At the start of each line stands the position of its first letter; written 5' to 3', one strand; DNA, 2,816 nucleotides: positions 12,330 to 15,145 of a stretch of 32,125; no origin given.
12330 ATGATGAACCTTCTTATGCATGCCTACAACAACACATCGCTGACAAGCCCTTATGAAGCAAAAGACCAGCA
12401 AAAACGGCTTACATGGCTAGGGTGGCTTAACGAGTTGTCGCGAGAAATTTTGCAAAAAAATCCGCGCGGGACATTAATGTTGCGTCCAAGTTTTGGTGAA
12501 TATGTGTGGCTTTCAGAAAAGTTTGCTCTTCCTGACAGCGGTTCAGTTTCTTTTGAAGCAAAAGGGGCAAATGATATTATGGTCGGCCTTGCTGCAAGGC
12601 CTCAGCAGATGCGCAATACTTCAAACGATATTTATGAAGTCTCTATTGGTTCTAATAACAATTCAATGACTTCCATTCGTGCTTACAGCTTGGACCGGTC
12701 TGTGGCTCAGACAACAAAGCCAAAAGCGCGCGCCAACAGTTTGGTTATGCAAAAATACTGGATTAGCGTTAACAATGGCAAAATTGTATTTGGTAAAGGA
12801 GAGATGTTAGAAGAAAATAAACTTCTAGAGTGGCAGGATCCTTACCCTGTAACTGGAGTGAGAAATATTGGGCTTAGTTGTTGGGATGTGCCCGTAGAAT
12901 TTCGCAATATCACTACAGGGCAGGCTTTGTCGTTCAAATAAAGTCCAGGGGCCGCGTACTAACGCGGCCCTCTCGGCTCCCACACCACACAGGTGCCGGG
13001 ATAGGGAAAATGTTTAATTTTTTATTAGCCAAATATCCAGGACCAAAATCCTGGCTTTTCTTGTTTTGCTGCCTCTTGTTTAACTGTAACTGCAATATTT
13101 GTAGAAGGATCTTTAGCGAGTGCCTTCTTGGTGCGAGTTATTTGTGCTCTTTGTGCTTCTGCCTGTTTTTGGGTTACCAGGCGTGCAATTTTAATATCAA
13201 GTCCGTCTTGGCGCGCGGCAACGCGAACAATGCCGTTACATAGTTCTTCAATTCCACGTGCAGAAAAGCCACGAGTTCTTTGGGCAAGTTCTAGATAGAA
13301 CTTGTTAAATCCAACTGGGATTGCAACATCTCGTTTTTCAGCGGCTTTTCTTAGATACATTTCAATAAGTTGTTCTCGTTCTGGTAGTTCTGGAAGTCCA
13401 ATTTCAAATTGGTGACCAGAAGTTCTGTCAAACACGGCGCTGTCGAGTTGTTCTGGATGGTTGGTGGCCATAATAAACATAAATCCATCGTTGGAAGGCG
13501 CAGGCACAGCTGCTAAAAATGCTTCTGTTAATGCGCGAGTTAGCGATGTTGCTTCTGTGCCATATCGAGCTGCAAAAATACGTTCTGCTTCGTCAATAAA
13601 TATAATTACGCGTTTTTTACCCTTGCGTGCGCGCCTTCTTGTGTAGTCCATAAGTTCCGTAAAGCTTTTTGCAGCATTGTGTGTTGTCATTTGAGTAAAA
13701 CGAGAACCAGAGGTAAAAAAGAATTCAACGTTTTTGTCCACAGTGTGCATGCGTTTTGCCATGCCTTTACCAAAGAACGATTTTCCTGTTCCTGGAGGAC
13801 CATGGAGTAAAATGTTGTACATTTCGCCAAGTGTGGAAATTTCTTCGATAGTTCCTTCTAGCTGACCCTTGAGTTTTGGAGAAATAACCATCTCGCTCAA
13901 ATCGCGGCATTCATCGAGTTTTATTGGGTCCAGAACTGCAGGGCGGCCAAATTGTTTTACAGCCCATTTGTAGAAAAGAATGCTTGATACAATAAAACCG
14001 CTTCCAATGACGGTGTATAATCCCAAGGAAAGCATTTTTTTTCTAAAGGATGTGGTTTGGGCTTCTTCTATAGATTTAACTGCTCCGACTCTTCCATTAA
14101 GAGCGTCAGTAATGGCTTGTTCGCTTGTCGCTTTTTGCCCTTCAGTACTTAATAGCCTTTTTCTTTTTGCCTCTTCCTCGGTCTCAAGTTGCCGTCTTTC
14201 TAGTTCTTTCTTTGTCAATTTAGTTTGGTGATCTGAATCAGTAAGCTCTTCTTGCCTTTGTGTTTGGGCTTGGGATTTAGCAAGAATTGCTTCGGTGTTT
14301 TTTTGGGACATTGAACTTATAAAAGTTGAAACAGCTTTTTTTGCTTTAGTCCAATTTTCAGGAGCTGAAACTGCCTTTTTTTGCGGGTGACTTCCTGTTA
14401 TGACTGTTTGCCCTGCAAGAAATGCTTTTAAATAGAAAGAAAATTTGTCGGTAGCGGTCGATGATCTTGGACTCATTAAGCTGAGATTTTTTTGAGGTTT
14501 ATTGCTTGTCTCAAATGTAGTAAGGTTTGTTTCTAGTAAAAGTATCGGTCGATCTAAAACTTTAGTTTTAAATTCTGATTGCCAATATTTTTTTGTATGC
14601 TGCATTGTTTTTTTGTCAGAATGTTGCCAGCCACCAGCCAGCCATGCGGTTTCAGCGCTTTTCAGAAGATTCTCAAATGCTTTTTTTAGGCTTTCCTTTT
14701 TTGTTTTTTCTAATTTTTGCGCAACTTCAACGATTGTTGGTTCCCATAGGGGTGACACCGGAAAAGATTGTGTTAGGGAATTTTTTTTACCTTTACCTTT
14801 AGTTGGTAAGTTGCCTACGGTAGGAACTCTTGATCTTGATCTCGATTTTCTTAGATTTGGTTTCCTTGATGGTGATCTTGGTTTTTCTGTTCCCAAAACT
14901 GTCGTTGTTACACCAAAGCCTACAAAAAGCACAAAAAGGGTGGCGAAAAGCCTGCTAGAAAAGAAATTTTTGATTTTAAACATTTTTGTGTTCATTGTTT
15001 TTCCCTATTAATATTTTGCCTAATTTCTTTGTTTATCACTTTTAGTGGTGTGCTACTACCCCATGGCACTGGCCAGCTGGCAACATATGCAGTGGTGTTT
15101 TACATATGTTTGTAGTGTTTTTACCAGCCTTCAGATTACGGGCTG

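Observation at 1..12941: Tandem array of three giant exported paralogues combining MIR beta-trefoils with multiple FAMeT-like modules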

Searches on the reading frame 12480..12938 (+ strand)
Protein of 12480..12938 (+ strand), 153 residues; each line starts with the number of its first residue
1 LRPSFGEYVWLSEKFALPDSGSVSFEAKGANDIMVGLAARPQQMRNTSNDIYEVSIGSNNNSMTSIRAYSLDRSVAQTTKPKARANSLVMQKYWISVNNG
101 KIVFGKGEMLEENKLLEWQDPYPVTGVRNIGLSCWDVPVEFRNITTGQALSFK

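Call 17: search_protein_families(library=pfam, proteins=[window:12534-12926:+], max_evalue=1)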
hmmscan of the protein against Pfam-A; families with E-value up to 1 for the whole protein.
window:12534-12926:+ (131 aa): 1 family
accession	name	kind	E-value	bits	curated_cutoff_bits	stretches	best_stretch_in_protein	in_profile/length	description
PF12248.16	Methyltransf_FA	-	1.5e-20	73.8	24.2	1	5-125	22-136/140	Farnesoic acid 0-methyl transferase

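Call 24: find_homologous_proteins(query=window:12480-12938:+, max_evalue=0.001)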
Query window:12480-12938:+: 14 candidates shared short words with the query, none scored E <= 0.001.
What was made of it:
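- Tried and rejected: A single module found none (call 24).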

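Call 34: search_solved_structures(query=A3, max_evalue=10, show_alignments=2)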
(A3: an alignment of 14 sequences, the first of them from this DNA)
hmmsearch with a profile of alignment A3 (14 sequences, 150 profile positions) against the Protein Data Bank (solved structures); distinct sequences matched with E-value up to 10: 1.
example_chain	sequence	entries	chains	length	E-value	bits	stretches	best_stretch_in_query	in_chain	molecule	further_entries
3a8n_A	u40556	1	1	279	1.2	12.5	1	74-102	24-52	T-lymphoma invasion and metastasis-inducing protein 1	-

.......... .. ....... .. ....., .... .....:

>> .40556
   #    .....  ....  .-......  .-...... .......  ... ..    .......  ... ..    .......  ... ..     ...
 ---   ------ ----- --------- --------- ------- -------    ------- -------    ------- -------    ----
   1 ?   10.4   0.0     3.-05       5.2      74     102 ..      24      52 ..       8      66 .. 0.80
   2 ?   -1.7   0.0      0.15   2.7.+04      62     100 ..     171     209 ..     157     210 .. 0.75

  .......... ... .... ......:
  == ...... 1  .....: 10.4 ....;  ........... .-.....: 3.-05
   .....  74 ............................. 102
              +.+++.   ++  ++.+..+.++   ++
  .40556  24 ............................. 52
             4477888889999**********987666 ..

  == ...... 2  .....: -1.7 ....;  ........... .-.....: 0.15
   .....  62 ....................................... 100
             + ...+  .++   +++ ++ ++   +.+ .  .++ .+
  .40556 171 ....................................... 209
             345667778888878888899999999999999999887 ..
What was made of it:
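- On Galectin / L-type lectin families: The module profile finds no PDB sequence at E<1 (call 34).
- Closest known: Galectins, L-type lectins. Different: There is no detectable sequence similarity (call 34).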

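Call 37: predict_structure(alignment_id=A3)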
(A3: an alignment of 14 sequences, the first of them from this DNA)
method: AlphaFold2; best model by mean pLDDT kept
length: 148 residues; sequences in the alignment: 14
mean_pLDDT: 92.8   pTM: 0.89
mean pLDDT of the five models: 92.8, 92.1, 91.5, 91.2, 89.2
residues with pLDDT >= 90: 125; 70-90: 16; 50-70: 7; < 50: 0
segments of 3 or more residues with pLDDT < 50: none
pLDDT, mean of each block of 10 residues (from residue 1): 83 97 97 92 73 95 90 95 97 97 96 96 96 93 93
secondary structure, 60 per line:
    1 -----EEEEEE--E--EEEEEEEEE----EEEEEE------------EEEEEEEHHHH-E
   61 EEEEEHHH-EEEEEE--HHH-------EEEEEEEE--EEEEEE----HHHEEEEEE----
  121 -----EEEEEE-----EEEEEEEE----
elements in order: E6-11 E17-25 E30-35 E48-54 H55-58 E60-65 E70-75 E88-95 E98-103 E111-116 E126-131 E137-144
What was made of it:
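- On Farnesoic acid O-methyltransferase (the enzyme implied by the name): The AF2 model is an 11-strand beta-sandwich (call 37).
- The AF2 model of the module has pLDDT 92.8 (call 37).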

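Call 39: fold_search(model_id=the predicted structure, library=pdb)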
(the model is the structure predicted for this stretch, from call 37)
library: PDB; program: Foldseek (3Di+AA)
matches with E <= 10: 1406; with E <= 0.001: 129
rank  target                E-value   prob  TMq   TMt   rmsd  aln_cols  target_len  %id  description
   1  1oq1_C                1.1e-05  1.00  0.69  0.49   3.9       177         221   14  Crystal Structure of Protein of Unknown Function with Galectin-like Fold from Bacillus subtilis (released 2003-09-23)
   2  1oq1_A                1.1e-05  1.00  0.67  0.47   4.7       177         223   15  Crystal Structure of Protein of Unknown Function with Galectin-like Fold from Bacillus subtilis (released 2003-09-23)
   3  1oq1_B                1.4e-05  1.00  0.69  0.49   3.9       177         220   14  Crystal Structure of Protein of Unknown Function with Galectin-like Fold from Bacillus subtilis (released 2003-09-23)
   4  4ygc_A                3.7e-05  1.00  0.63  0.44   5.4       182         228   10  Crystal structure of ERGIC-53/MCFD2, monoclinic calcium-bound form 1 (released 2016-04-06)
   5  4gky                  5.1e-05  1.00  0.65  0.45   5.1       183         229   10  Crystal structure of a carbohydrate-binding domain (released 2013-06-05)
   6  1r1z_A                5.7e-05  1.00  0.61  0.40   5.8       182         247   10  The Crystal structure of the Carbohydrate recognition domain of the glycoprotein sorting receptor p58/ERGIC-53 reveals (released 2003-12-16)
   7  6n3r_A                6.3e-05  1.00  0.57  0.60   4.9       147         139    7  Sheep Galectin-11 (LGALS11) complex with galactose (released 2020-05-20)
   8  7xxu                  9.1e-05  1.00  0.54  0.58   5.5       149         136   14  Macaca fascicularis galectin-10/Charcot-Leyden crystal protein (released 2023-04-12)
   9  4b1m_A                1.1e-04  1.00  0.66  0.60   3.5       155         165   10  CARBOHYDRATE BINDING MODULE CBM66 FROM BACILLUS SUBTILIS (released 2012-12-12)
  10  2duq_A                1.2e-04  1.00  0.61  0.41   5.5       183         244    7  Crystal structure of VIP36 exoplasmic/lumenal domain, Ca2+/Man-bound form (released 2007-07-24)
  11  6kjx                  1.2e-04  1.00  0.57  0.60   5.0       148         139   10  Galectin-13 variant C138S (released 2019-10-16)
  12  8yqa                  1.2e-04  1.00  0.56  0.59   5.2       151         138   14  Galectin-10 L27A (released 2025-03-26)
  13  4ygc_C                1.3e-04  1.00  0.64  0.45   5.1       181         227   10  Crystal structure of ERGIC-53/MCFD2, monoclinic calcium-bound form 1 (released 2016-04-06)
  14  2dur_A                1.3e-04  1.00  0.61  0.40   5.6       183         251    8  Crystal structure of VIP36 exoplasmic/lumenal domain, Ca2+/Man2-bound form (released 2007-07-24)
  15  3lcp_A                1.4e-04  1.00  0.61  0.42   5.4       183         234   11  Crystal structure of the carbohydrate recognition domain of LMAN1 in complex with MCFD2 (released 2010-01-26)
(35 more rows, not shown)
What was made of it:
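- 12489..12929 (+): C: PF12248 module M3. This is the module modelled. Pfam 73.8 bits (call 17); AF2 pLDDT 92.8 (call 37); Foldseek hits to galectin/L-type lectin/CBM66 (call 39)
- On Galectin / L-type lectin families: Structural alignments show 7-15% identity (call 39).
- Closest known: Galectins, L-type lectins. Same: They share the two-sheet jelly-roll sandwich of the concanavalin-like class, and are the best structural neighbours of the PF12248 model (call 39).
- E values are 1e-5 to 3e-4 and TM-scores 0.55-0.69 (call 39). The CBM-like modules resemble those that usually accompany glycoside hydrolases (CBM66 match, call 39).
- Tried and rejected: Methyltransferase function was rejected on fold (calls 37, 39).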

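Call 104: fold_search(model_id=the predicted structure, library=viral)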
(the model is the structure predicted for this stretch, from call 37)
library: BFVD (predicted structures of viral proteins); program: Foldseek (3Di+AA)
matches with E <= 10: 987; with E <= 0.001: 26
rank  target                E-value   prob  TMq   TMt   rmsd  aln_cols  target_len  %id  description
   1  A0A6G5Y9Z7            2.6e-06  1.00  0.62  0.19   6.8       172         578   14  (no name in the UniProt tables at hand)
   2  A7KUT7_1              4.2e-05  1.00  0.61  0.11   4.8       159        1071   10  (no name in the UniProt tables at hand)
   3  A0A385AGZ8            7.5e-05  1.00  0.59  0.17   4.5       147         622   14  Uncharacterized protein [Methanobacterium virus Drs3]
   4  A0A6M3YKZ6            8.4e-05  1.00  0.62  0.13   4.4       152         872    9  (no name in the UniProt tables at hand)
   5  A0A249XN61            9.8e-05  1.00  0.59  0.19   7.3       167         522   16  Minor tail protein [Arthrobacter phage GurgleFerb]
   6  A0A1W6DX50            1.1e-04  1.00  0.55  0.17   5.3       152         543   16  Uncharacterized protein [Sphingobium phage Lacusarx]
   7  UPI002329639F         1.7e-04  1.00  0.58  0.45   5.6       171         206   10  (no name look-up for this kind of identifier)
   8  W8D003                1.7e-04  1.00  0.60  0.38   4.7       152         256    8  Uncharacterized protein [Erwinia phage PhiEaH1]
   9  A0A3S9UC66            1.7e-04  1.00  0.55  0.13   7.0       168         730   10  (no name in the UniProt tables at hand)
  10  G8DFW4                1.9e-04  1.00  0.59  0.35   5.3       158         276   13  (no name in the UniProt tables at hand)
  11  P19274                1.9e-04  1.00  0.47  0.22   9.9       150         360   13  Viral protein TPX [Thermoproteus tenax virus 1 (strain KRA1)]
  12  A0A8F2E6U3            2.5e-04  1.00  0.61  0.32   4.7       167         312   12  Uncharacterized protein [Streptomyces phage TunaTartare]
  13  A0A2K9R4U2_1          2.5e-04  1.00  0.59  0.14   5.6       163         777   12  (no name in the UniProt tables at hand)
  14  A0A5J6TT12            3.3e-04  1.00  0.62  0.41   5.1       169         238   11  (no name in the UniProt tables at hand)
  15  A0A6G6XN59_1          3.5e-04  1.00  0.58  0.08   5.0       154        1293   13  (no name in the UniProt tables at hand)
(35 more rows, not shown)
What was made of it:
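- It also matches ConA-like domains of phage tail and receptor-binding proteins (call 104).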

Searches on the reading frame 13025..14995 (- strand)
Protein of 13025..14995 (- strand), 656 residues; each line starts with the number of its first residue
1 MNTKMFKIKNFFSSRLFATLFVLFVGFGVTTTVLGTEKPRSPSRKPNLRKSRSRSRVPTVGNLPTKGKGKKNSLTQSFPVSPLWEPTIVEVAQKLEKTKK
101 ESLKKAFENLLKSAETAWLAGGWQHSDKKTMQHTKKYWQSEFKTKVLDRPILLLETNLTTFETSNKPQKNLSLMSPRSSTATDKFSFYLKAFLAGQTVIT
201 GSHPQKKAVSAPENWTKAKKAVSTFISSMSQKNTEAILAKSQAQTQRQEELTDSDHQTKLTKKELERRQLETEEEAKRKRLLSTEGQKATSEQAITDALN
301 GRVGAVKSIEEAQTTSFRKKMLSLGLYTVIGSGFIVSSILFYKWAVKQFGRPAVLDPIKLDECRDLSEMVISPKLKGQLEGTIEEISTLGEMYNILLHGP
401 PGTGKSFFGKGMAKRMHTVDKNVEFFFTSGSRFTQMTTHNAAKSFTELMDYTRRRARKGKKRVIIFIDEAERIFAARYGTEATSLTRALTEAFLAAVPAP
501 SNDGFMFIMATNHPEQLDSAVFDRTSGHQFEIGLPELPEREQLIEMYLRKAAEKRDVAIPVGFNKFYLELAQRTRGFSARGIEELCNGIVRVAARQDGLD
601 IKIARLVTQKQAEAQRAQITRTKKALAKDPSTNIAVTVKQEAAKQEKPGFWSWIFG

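Call 7: search_protein_families(library=pfam, proteins=[window:13025-14995:-], max_evalue=0.001)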
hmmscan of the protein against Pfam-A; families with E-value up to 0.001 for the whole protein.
window:13025-14995:- (656 aa): 8 families
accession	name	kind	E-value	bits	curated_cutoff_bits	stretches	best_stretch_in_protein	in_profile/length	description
PF00004.35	AAA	-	8.1e-22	78.5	21.2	1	395-526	1-124/131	ATPase family associated with various cellular activities (AAA)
PF13401.12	AAA_22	-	1.4e-05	25.9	27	0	394-480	7-98/130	AAA domain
PF12775.13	AAA_7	-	4.3e-05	23.6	25.8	1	391-482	32-121/181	P-loop containing dynein motor region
PF13191.12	AAA_16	-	7.8e-05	23.7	32.6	0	393-493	25-155/167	AAA ATPase domain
PF07728.20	AAA_5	-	9.1e-05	22.9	22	1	394-520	1-134/139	AAA domain (dynein-related subfamily)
PF13479.12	AAA_24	-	0.00013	22.3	27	1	393-472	3-75/195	AAA domain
PF13671.12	AAA_33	-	0.00077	20.2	27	0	395-465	2-75/143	AAA domain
PF13604.12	AAA_30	-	0.00087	19.5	27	0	388-471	15-98/191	AAA domain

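Call 77: search_protein_families(library=ncbifam, proteins=[window:13025-14995:-], max_evalue=0.01)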
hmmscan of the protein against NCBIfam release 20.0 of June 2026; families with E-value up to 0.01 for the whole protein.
window:13025-14995:- (656 aa): 11 families
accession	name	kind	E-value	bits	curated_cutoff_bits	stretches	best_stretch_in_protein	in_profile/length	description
TIGR01241.2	FtsH_fam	equivalog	2.1e-16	59.8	600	1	395-606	198-395/598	ATP-dependent zinc metalloprotease FtsH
NF008004.0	PRK10733.1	equivalog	1.2e-14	53.3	1008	1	394-597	187-376/644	ATP-dependent zinc metalloprotease FtsH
NF041006.2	cell_div_CdvC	equivalog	5.7e-14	51.8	650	1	387-586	129-315/370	cell division protein CdvC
NF003069.1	PRK03992.1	subfamily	1.7e-12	47.2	500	1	394-604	167-363/379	proteasome-activating nucleotidase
TIGR01242.2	TIGR01242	subfamily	7.6e-12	44.9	500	1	393-596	149-338/362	proteasome-activating nucleotidase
NF042959.1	IteA_antiphage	equivalog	2.6e-10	40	510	1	392-623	125-334/367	anti-phage ATPase IteA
TIGR01243.1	CDC48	subfamily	2.6e-10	39.2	802.65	1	394-621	489-700/733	CDC48 family AAA ATPase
NF047748.1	PrtsmActNtasePan1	equivalog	1.3e-09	37.6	750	1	394-606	184-382/405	proteasome-activating nucleotidase Pan1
NF047747.1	PrtsmActNtasePan2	equivalog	3.9e-09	36.2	700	1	394-604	187-383/397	proteasome-activating nucleotidase Pan2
TIGR03689.1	pup_AAA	equivalog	2.2e-06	26.7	504.75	1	395-522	219-351/512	proteasome ATPase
NF038214.1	IS21_help_AAA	equivalog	2.4e-05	24.2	200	1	382-450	80-147/232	IS21-like element helper ATPase IstB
